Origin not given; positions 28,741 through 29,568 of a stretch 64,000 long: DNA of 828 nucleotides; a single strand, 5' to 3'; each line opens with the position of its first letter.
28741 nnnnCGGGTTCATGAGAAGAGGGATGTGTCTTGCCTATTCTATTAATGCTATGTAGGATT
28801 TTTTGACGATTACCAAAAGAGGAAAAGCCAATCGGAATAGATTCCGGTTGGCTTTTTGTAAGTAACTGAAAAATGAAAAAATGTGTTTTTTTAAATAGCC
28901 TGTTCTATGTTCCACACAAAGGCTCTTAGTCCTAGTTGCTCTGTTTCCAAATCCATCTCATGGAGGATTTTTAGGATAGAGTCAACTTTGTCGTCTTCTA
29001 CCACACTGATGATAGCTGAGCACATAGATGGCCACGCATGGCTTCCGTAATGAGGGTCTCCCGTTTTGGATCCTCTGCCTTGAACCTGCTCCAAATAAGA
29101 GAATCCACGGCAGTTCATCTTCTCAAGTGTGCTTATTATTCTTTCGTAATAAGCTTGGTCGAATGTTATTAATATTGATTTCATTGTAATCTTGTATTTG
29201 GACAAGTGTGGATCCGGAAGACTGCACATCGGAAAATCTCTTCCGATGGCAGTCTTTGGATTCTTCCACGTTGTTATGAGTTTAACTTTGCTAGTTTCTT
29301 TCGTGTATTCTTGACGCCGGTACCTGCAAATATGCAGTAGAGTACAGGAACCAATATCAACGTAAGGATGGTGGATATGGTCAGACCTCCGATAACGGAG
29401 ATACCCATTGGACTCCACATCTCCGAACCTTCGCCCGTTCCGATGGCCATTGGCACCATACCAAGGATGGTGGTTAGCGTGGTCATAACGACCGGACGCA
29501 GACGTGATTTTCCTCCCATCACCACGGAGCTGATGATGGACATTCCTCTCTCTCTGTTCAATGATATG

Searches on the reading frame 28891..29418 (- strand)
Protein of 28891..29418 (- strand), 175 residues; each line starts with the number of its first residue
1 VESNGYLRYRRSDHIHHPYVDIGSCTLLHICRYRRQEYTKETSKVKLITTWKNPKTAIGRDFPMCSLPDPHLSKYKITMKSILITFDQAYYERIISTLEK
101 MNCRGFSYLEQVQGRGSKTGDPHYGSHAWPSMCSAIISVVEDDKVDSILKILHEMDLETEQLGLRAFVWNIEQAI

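Call 65: search_protein_families(library=pfam, proteins=[window:28891-29418:-], max_evalue=0.01)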
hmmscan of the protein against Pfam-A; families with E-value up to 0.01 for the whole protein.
window:28891-29418:- (175 aa): 1 family
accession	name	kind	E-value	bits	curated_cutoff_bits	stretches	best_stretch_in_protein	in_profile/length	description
PF00543.27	P-II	-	4e-06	27.5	25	1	79-174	1-95/102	Nitrogen regulatory protein P-II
